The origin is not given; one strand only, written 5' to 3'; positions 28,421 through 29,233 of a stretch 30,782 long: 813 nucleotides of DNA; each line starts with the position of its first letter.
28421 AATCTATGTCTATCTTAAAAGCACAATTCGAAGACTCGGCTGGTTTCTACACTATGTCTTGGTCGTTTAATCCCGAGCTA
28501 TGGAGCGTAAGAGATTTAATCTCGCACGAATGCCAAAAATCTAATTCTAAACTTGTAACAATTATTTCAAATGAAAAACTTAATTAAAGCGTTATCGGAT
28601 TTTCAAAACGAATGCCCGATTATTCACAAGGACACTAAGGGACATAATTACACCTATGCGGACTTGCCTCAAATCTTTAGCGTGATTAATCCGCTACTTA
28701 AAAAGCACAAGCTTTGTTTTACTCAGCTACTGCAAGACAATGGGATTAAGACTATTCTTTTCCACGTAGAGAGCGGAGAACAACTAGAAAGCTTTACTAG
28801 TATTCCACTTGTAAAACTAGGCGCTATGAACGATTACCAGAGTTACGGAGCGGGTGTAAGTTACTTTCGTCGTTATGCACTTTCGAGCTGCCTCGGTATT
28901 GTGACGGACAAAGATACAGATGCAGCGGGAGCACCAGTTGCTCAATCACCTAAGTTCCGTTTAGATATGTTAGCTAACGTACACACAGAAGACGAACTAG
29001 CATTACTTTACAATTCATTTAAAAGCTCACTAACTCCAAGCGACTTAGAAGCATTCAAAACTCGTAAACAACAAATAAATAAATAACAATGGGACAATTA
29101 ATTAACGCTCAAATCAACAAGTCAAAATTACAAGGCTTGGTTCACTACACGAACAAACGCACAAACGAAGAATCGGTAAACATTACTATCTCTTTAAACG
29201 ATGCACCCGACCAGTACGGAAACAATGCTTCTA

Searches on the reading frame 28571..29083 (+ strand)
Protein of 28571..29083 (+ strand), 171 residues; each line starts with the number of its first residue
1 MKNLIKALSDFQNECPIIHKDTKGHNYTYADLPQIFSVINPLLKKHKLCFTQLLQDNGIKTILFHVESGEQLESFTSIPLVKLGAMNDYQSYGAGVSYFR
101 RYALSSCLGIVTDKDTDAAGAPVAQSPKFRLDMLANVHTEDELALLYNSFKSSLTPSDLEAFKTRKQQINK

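Call 68: search_protein_families(library=phrogs, proteins=[window:28571-29083:+], max_evalue=0.001)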
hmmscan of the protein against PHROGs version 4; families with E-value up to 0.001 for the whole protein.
window:28571-29083:+ (171 aa): 5 families
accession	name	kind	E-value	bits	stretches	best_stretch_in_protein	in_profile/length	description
phrog_155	-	DNA, RNA and nucleotide metabolism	2.1e-30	107.4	1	2-128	66-201/308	Erf-like ssDNA annealing protein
phrog_2324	-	DNA, RNA and nucleotide metabolism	1.1e-27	97.8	1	1-124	8-134/193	Erf-like ssDNA annealing protein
phrog_10003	-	other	9.1e-12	46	1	23-155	66-200/297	recombinase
phrog_34817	-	unknown function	1.8e-09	38.4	1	19-119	36-135/291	-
phrog_37640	-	unknown function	6e-05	24.1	1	88-155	30-92/169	-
